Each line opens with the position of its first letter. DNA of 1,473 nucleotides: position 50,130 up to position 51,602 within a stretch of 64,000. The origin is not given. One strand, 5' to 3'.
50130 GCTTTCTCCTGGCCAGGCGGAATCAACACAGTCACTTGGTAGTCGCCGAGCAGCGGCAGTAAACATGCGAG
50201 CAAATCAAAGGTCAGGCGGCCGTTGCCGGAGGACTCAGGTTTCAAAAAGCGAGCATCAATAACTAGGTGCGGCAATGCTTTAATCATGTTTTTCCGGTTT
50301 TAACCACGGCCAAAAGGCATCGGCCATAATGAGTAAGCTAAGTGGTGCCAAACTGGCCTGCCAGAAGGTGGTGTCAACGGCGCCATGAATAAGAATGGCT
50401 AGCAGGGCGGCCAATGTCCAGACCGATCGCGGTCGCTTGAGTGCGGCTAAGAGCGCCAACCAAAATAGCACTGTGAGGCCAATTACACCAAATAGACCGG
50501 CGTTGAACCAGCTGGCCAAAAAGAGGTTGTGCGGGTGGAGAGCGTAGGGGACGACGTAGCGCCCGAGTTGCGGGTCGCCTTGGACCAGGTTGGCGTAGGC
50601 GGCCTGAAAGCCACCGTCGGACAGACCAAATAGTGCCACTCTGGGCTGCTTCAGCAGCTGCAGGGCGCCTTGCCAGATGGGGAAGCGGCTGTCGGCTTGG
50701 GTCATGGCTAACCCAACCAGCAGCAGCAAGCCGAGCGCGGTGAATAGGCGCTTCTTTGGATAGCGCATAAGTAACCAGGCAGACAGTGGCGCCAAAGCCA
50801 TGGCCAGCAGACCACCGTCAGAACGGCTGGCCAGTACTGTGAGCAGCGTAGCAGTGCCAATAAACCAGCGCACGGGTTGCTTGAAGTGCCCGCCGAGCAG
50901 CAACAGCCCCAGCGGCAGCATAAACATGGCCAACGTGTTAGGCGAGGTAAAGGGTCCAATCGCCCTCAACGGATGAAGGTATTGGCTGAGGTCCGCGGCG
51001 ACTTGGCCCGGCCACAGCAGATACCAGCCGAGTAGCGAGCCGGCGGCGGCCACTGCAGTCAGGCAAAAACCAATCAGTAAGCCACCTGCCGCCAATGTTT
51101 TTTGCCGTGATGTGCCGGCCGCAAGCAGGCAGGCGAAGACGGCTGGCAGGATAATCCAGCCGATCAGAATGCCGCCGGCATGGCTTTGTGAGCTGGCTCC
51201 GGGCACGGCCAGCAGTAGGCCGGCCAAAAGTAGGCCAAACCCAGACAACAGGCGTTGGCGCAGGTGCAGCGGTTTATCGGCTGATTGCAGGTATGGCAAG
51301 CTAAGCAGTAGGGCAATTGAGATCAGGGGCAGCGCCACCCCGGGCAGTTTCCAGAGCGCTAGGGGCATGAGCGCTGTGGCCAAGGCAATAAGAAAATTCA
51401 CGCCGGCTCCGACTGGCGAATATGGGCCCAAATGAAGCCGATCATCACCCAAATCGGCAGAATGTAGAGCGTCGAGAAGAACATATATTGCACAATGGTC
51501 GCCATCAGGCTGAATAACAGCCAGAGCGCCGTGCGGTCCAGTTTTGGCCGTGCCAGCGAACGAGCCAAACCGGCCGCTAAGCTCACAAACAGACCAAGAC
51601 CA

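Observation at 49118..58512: Glycan assembly cluster with three tandem Wzy_C paralogs and two Wzx flippases near S/T-rich pilin genes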

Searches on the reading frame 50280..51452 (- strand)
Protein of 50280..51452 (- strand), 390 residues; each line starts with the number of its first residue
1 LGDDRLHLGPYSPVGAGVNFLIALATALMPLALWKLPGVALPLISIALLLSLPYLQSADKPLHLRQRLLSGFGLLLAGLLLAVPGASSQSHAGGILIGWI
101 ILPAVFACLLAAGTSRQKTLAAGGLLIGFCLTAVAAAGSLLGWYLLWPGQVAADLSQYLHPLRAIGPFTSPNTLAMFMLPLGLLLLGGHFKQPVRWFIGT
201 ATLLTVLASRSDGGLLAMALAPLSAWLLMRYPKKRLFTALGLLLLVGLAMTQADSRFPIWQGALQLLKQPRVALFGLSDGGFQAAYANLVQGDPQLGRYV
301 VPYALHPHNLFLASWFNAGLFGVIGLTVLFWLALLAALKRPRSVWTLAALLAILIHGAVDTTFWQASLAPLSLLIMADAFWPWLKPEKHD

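Call 3: search_protein_families(library=pfam, proteins=[window:50280-51452:-], max_evalue=0.01)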
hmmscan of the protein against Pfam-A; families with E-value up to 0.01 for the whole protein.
window:50280-51452:- (390 aa): 1 family
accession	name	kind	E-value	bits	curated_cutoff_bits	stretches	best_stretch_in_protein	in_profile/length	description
PF04932.20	Wzy_C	-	1.2e-07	32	31.7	1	202-326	6-148/149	O-Antigen ligase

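Call 8: search_protein_families(library=ncbifam, proteins=[window:50280-51452:-], max_evalue=1)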
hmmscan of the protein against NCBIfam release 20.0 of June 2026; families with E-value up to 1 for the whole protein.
window:50280-51452:- (390 aa): 2 families
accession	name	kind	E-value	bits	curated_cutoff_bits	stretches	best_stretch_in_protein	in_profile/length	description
NF012031.0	PRK15487.1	equivalog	8.9e-06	25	277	1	250-334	264-347/404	O-antigen ligase RfaL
NF058641.1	TfpM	equivalog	0.014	14.5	600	1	295-356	270-331/421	O-linking oligosaccharyltransferase TfpM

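Call 32: search_solved_structures(query=A2, max_evalue=10, show_alignments=2)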
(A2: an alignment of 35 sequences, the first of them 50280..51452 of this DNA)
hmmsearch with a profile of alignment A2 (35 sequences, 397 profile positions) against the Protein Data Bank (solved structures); distinct sequences matched with E-value up to 10: 3.
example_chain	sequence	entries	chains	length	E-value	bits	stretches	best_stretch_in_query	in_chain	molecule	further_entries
7tpg_B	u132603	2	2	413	7.4e-11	44.8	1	162-345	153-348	Putative cell surface polysaccharide polymerase/ligase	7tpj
8gy7_P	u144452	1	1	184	0.38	12.8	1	311-345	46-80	Melanocortin-2 receptor accessory protein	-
8i4t_F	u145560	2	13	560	0.4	12.7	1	55-106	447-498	Envelopment polyprotein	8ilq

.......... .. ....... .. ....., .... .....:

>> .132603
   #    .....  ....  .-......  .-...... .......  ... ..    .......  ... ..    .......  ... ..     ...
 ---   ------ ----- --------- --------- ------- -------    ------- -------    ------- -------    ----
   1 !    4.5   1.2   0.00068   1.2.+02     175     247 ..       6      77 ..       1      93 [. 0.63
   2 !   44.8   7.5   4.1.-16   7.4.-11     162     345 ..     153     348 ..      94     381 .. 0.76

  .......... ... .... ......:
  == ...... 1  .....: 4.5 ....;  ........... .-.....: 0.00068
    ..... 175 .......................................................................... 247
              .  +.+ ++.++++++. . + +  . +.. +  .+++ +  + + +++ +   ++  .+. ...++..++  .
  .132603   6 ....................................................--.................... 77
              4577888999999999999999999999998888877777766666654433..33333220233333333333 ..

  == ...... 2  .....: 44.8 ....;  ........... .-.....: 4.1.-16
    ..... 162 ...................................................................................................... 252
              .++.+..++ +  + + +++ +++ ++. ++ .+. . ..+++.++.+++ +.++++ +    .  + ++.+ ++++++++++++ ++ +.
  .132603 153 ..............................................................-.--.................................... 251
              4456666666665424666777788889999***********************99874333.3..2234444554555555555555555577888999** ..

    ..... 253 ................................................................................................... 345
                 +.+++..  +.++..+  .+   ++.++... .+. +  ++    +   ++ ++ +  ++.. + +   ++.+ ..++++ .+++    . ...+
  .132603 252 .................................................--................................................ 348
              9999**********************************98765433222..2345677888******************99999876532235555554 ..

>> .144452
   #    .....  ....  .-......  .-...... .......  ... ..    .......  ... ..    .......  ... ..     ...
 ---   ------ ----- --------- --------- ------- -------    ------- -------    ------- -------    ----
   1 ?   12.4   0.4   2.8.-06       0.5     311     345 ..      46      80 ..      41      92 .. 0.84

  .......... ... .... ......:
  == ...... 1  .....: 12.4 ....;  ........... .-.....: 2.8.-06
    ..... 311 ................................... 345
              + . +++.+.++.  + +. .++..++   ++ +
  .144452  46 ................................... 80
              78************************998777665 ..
